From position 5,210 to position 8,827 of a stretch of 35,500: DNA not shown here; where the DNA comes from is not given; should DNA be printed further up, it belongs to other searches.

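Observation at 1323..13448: SusC/SusD locus whose only cargo genes are FG-GAP/ASPIC propellers: no GH/PL/CE and no regulator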

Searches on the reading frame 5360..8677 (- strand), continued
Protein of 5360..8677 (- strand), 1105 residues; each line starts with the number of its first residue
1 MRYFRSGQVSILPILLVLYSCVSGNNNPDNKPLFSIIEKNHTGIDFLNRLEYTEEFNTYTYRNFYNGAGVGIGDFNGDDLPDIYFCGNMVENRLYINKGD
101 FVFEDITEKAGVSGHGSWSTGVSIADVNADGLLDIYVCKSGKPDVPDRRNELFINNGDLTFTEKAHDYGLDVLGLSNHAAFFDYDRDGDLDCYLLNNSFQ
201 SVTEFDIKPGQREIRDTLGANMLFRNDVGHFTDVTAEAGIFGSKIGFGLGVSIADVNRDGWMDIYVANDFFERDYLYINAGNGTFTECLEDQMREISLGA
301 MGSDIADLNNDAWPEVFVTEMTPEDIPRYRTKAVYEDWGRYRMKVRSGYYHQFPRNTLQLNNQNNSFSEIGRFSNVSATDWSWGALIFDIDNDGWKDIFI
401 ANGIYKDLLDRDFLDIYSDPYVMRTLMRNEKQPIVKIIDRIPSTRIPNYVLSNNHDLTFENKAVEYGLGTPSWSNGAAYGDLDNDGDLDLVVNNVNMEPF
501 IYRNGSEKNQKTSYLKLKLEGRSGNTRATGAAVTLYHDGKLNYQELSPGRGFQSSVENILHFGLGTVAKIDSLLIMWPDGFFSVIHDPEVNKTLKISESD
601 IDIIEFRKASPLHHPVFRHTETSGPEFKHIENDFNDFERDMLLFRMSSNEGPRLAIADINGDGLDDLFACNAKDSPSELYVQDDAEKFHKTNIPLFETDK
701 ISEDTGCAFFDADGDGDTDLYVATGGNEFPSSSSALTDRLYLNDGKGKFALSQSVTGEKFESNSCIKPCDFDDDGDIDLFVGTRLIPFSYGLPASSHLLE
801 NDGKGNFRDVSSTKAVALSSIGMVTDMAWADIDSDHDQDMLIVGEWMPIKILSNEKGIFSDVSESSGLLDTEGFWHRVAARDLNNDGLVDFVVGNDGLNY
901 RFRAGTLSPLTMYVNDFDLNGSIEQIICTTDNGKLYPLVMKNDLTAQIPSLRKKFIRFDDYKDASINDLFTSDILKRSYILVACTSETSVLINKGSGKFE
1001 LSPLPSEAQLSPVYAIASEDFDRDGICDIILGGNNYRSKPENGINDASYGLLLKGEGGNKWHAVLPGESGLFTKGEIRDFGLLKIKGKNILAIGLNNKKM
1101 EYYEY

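Call 45: search_protein_families(library=ncbifam, proteins=[L003:20378-21100:-, L003:21244-21711:-, L006:1213-2469:+, L005:2385-3404:+, L006:2631-3200:+, L006:3307-4794:+, L018:20686-21783:-, L007:2195-4516:+, L012:248-754:-], max_evalue=0.00001)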
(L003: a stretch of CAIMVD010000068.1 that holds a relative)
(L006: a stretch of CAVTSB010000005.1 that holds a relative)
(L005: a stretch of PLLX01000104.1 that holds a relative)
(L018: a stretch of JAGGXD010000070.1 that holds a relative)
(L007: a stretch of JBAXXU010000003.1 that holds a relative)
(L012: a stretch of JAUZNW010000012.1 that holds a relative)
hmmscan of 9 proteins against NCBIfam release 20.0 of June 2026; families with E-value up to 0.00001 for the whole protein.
L003:20378-21100:- (240 aa): 8 families
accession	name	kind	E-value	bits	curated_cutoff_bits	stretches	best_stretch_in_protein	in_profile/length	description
TIGR00502.1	nagB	equivalog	3.3e-58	197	236.9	1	1-239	1-246/259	glucosamine-6-phosphate deaminase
NF001684.0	PRK00443.1-4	subfamily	4.2e-52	177.2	326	1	1-240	1-241/260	glucosamine-6-phosphate deaminase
NF007291.0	PRK09762.1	equivalog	3.8e-48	164.1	271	1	5-233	8-234/236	galactosamine-6-phosphate isomerase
NF002557.0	PRK02122.1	subfamily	8.7e-47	159.6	384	1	3-240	31-275/653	glucosamine-6-phosphate deaminase-like protein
NF001682.0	PRK00443.1-1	equivalog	1.2e-35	123.2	528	1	3-238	3-232/262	glucosamine-6-phosphate deaminase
NF001685.0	PRK00443.1-5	equivalog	3e-32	112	513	1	31-237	36-244/266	glucosamine-6-phosphate deaminase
NF009022.0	PRK12358.1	equivalog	2.5e-28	99.2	247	1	1-240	1-237/239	glucosamine-6-phosphate deaminase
TIGR01198.1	pgl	equivalog_domain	8.2e-12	45.2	124.45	1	14-239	14-233/234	6-phosphogluconolactonase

L003:21244-21711:- (155 aa): 1 family
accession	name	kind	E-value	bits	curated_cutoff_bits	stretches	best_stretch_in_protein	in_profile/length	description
NF058561.1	BT_2158_fam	equivalog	2.2e-15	56.2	750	1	1-101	322-420/487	glycoside 3-dehydrogenase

L006:1213-2469:+ (418 aa): 7 families
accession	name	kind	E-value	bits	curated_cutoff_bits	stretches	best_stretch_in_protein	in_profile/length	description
TIGR01272.1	gluP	subfamily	3.3e-36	125.4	202.55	1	88-394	4-307/310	glucose/galactose MFS transporter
TIGR00885.1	fucP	equivalog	1.5e-25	90.2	280.4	1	10-399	7-406/410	L-fucose:H+ symporter permease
NF046060.1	NagP_SO3503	equivalog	2.6e-23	82.6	625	1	9-395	9-412/423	N-acetylglucosamine MFS transporter NagP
NF002982.0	PRK03699.1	equivalog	9.9e-15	54.5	221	1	177-399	158-378/395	MFS transporter TsgA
NF007524.0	PRK10133.1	equivalog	1.3e-12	47.3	427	1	12-383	32-413/438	L-fucose:H+ symporter permease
TIGR00893.1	2A0114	subfamily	3.9e-08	32.7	395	1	15-400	2-396/399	D-galactonate transporter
TIGR00896.1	CynX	subfamily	1.3e-06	27.7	406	1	14-113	6-106/355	CynX/NimT family MFS transporter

L005:2385-3404:+ (339 aa): 18 families
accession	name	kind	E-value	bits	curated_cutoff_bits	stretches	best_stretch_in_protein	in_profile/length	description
NF008269.0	PRK11041.1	equivalog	2.8e-62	210.7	436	1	5-336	9-338/342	DNA-binding transcriptional regulator CytR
NF047341.1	lactose_RbsR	equivalog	3.6e-59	200.7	382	1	5-335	2-328/331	ribose utilization transcriptional repressor RbsR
NF007979.0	PRK10703.1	equivalog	7.9e-50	169.9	501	1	7-334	3-330/341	HTH-type transcriptional repressor PurR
TIGR01481.1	ccpA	equivalog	2.1e-49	168.7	442.35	1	5-315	2-310/330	catabolite control protein A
NF007743.0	PRK10423.1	equivalog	1.3e-46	159.2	531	1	7-334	3-329/330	ribose operon transcriptional repressor RbsR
NF007075.0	PRK09526.1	subfamily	6.2e-43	147.1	340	1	1-337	1-333/358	LacI family DNA-binding transcriptional regulator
NF051853.1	TransRegUriRCory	equivalog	4.2e-42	144.4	550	1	7-335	2-324/327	transcriptional regulator UriR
NF008452.0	PRK11303.1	equivalog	1.9e-41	142.4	385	1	7-330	2-326/332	catabolite repressor/activator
TIGR02417.1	fruct_sucro_rep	subfamily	1.9e-40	139.1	389.55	1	7-325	1-320/327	D-fructose-responsive transcription factor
NF008002.0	PRK10727.1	equivalog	8.8e-40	136.8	557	1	7-334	3-328/341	HTH-type transcriptional regulator GalR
NF052440.1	TransRegGNTRPSEAE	equivalog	1.6e-39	135.9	400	1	3-316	3-315/333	HTH-type transcriptional regulator GntR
NF047913.1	TransRegIdnR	equivalog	4.4e-38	131.4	500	1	1-316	1-313/331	DNA-binding transcriptional regulator IdnR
NF007706.0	PRK10401.1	equivalog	1.2e-34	120.2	555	1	6-305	2-300/346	HTH-type transcriptional regulator GalS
NF007449.0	PRK10014.1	subfamily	2.6e-34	118.8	310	1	4-331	5-340/342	Mal regulon transcriptional regulator MalI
NF011563.0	PRK14987.1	equivalog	3.3e-22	79.2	433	1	1-312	1-309/331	gluconate operon transcriptional repressor GntR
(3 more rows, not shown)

L006:2631-3200:+ (190 aa): 0 families

L006:3307-4794:+ (496 aa): 5 families
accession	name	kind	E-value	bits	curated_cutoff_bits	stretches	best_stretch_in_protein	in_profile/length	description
NF058561.1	BT_2158_fam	equivalog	6.1e-131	437.3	750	1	8-447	1-420/487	glycoside 3-dehydrogenase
NF040723.1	UDP-GlcNAcDh_Arch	equivalog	5e-14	52.5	450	1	45-192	3-144/302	UDP-N-acetylglucosamine 3-dehydrogenase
NF052479.1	LevoglcsnDh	equivalog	1.3e-11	43.8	650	1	72-189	39-154/386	levoglucosan dehydrogenase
TIGR04380.1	myo_inos_iolG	equivalog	6.7e-09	35.1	355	1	45-202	4-158/330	inositol 2-dehydrogenase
NF052679.1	InsChiInosDhIolG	equivalog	8.9e-06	24.9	540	0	44-194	4-153/343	bifunctional inositol 2-dehydrogenase/D-chiro-inositol 1-dehydrogenase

L018:20686-21783:- (365 aa): 3 families
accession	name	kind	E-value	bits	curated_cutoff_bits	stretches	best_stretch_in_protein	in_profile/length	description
NF058598.1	BetMansidBT3780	equivalog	1.2e-149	498.4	550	1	19-364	16-362/366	beta-1,2-mannosidase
NF052550.1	BManbPhaseBMBP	equivalog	3.3e-38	131.7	450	1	56-363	18-288/296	beta-1,2-mannobiose phosphorylase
NF050092.1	BtaManbiosPhlase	equivalog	5.6e-16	58.4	550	1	35-359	48-336/351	BtaManbiosPhlase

L007:2195-4516:+ (773 aa): 2 families
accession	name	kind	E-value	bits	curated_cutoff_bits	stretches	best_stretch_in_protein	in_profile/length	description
NF010380.0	PRK13807.1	domain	2.7e-128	429.2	838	1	8-771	4-754/756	family 65 glycosyl hydrolase domain-containing protein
NF053734.1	KJHdlse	equivalog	3.4e-79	266.9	800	1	12-524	14-491/668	kojibiose hydrolase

L012:248-754:- (168 aa): 0 families

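Call 47: predict_structure(alignment_id=A2)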
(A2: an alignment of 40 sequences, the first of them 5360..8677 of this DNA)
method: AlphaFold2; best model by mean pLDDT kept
length: 1105 residues; sequences in the alignment: 40
mean_pLDDT: 74.1   pTM: 0.53
mean pLDDT of the five models: 74.1, 71.4, 69.6, 63.0, 62.5
residues with pLDDT >= 90: 199; 70-90: 537; 50-70: 222; < 50: 147
segments of 3 or more residues with pLDDT < 50: 1-13, 16-64, 201-206, 323-349, 351-354, 507-509, 608-613, 634-647, 729-735, 1037-1047
pLDDT, mean of each block of 10 residues (from residue 1): 32 45 37 29 37 43 56 85 77 85 87 73 86 86 68 91 92 81 85 78 50 62 87 87 65 81 78 76 78 58 75 76 42 39 46 58 63 54 72 80 60 52 54 55 69 79 79 73 80 71 64 81 79 85 76 63 80 86 86 84 58 66 79 44 47 89 91 81 89 86 82 91 67 61 90 67 88 90 78 88 88 93 92 89 92 92 87 91 89 75 75 77 72 76 71 78 85 86 87 88 81 87 90 59 48 85 76 81 90 88 91
secondary structure, 60 per line:
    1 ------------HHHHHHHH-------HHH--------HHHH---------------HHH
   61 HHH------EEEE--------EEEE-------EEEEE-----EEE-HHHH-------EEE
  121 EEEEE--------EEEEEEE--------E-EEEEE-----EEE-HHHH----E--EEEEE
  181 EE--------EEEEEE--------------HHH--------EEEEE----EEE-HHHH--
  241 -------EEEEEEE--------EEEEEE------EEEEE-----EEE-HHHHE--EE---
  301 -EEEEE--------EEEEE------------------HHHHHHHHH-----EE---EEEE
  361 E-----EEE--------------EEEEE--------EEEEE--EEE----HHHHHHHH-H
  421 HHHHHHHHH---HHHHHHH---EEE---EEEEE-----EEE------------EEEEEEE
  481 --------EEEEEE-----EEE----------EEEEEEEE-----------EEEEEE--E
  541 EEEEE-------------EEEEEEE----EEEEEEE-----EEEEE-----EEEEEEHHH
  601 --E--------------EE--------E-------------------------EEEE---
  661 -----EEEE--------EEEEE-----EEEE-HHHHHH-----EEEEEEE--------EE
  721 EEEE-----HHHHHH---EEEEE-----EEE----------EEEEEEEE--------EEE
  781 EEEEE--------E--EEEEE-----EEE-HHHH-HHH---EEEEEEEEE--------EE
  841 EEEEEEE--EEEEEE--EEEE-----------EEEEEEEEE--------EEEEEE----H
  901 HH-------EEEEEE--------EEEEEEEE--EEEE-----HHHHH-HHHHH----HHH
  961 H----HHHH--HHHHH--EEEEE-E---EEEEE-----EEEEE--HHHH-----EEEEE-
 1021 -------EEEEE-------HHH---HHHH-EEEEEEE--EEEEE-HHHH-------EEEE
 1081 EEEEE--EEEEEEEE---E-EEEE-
elements in order (helices of 4 or more, strands of 3 or more residues): H13-20 H39-42 H58-63 E70-73 E82-85 E93-97 E103-105 H107-110 E118-125 E134-140 E151-155 E161-163 H165-168 E176-182 E191-196 E222-226 E231-233 H235-238 E248-254 E263-268 E275-279 E285-287 H289-292 E302-306 E315-319 H338-346 E357-361 E367-369 E384-388 E397-401 E404-406 H411-418 H420-429 H433-439 E443-445 E449-453 E459-461 E474-480 E489-494 E500-502 E513-520 E532-537 E540-545 E559-565 E570-576 E582-586 E592-597 E654-657 E666-669 E678-682 E688-691 H693-698 E704-710 E719-724 H730-735 E739-743 E749-751 E762-769 E778-785 E797-801 E807-809 H811-814 E822-830 E839-847 E850-855 E858-861 E873-881 E890-895 E910-915 E924-931 E934-937 H943-947 H949-953 H958-961 H966-969 H972-976 E979-983 E989-993 E999-1003 H1006-1009 E1015-1019 E1028-1032 H1046-1049 E1051-1057 E1060-1064 H1066-1069 E1077-1085 E1088-1095 E1101-1104

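Call 52: fold_search(model_id=the predicted structure, library=pdb)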
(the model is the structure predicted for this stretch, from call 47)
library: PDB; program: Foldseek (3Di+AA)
matches with E <= 10: 979; with E <= 0.001: 298
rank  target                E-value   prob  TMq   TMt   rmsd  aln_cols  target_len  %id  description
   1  9etn_A                5.0e-24  1.00  0.36  0.69   8.1       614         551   18  Crystal structure of murine CRTAC1 (released 2024-07-31)
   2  3ei1_A                1.2e-12  1.00  0.12  0.12  37.8      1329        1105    9  Structure of hsDDB1-drDDB2 bound to a 14 bp 6-4 photoproduct containing DNA-duplex (released 2009-01-20)
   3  6zx9_A                3.4e-12  1.00  0.12  0.12  39.0      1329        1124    9  Crystal structure of SIV Vpr,fused to T4 lysozyme, isolated from moustached monkey, bound to human DDB1 and human DCAF (released 2021-07-21)
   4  8ojh_A                7.7e-12  1.00  0.12  0.12  39.8      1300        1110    9  Crystal structure of human CRBN-DDB1 in complex with compound 4 (released 2023-07-19)
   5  6pai_A                9.0e-12  1.00  0.11  0.11  37.0      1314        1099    8  Structure of the human DDB1-DDA1-DCAF15 E3 ubiquitin ligase bound to RBM39 and sulfonamide E7820 (released 2019-09-18)
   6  4a11_A                1.0e-11  1.00  0.13  0.13  33.8      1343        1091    7  Structure of the hsDDB1-hsCSA complex (released 2011-12-07)
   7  7dvq_3                1.5e-11  1.00  0.15  0.14  38.0      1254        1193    9  Cryo-EM Structure of the Activated Human Minor Spliceosome (minor Bact Complex) (released 2021-03-31)
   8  9bbg                  1.5e-11  1.00  0.11  0.11  38.0      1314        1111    9  Co-crystal structure of human DDB1 bound to fragment UB028671 (released 2024-06-12)
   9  6p2k_A                1.8e-11  1.00  0.21  0.29  25.4      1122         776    8  Crystal structure of AFV00434, an ancestral GH74 enzyme (released 2019-07-31)
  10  4ci1_A                2.1e-11  1.00  0.11  0.12  37.9      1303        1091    8  Structure of the DDB1-CRBN E3 ubiquitin ligase bound to thalidomide (released 2014-07-16)
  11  9fjx_A                2.1e-11  1.00  0.11  0.11  39.0      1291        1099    8  Crystal structure of human CRBN-DDB1 in complex with Lenalidomide (released 2025-01-29)
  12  6p2k_B                2.9e-11  1.00  0.22  0.30  25.4      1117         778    9  Crystal structure of AFV00434, an ancestral GH74 enzyme (released 2019-07-31)
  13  7ukn_A                2.9e-11  1.00  0.17  0.18  36.6      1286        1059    9  Crystal Structure of DDB1 in Complex with the H-Box Motif of pUL145 (released 2022-08-10)
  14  9j6k_A                4.6e-11  1.00  0.12  0.12  36.9      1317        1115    9  HBx complexed with DDB1 (released 2025-06-04)
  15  8qh5_B                5.6e-11  1.00  0.12  0.12  39.9      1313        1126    9  CryoEM structure of UVSSA(VHS)-CSA-DDB1-DDA1 (released 2024-08-14)
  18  9bbi                  1.0e-10  1.00  0.12  0.12  37.9      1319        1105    9  Co-crystal structure of human DDB1 bound to fragment UB028669 (released 2024-06-12)
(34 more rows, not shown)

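Call 53: search_solved_structures(query=A2, max_evalue=1)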
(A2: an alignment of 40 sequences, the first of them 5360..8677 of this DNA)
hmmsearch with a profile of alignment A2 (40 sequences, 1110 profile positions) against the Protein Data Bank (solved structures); distinct sequences matched with E-value up to 1: 30.
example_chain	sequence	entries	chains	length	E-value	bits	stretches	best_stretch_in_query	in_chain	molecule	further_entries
9etn_A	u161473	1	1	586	1.5e-17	65.8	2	67-205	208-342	Cartilage acidic protein 1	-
7ceb_A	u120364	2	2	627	1.7e-05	25.9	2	249-321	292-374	Integrin alpha-6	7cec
8ij5_E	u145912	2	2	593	0.0061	17.4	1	37-140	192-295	Integrin alpha-V heavy chain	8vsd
8w30_A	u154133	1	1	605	0.0064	17.4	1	37-140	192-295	Integrin alpha-V heavy chain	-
7y1t_A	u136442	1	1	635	0.0087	16.9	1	37-140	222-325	Integrin alpha-V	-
9ind_A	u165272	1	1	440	0.0088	16.9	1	37-140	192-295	Integrin alpha-V heavy chain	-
4g1e_A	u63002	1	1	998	0.028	15.2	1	37-140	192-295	Integrin alpha-V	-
6mk0_A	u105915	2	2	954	0.029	15.2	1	37-140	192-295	Integrin alpha-V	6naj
1jv2_A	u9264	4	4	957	0.029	15.2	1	37-140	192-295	INTEGRIN, ALPHA V | INTEGRIN ALPHA V | Integrin alpha-V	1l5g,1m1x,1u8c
6avq_A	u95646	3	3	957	0.029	15.2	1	37-140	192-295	Integrin alpha-V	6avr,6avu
4g1m_A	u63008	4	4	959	0.029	15.2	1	37-140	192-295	Integrin alpha-V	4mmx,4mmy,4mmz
4o02_A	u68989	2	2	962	0.029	15.2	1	37-140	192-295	Integrin alpha-V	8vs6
6djp_A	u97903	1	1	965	0.03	15.2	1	37-140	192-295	Integrin alpha-v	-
3ije_A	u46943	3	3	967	0.03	15.2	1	37-140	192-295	Integrin alpha-V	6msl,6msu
6uja_A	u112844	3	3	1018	0.03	15.2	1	37-140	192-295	Integrin alpha-V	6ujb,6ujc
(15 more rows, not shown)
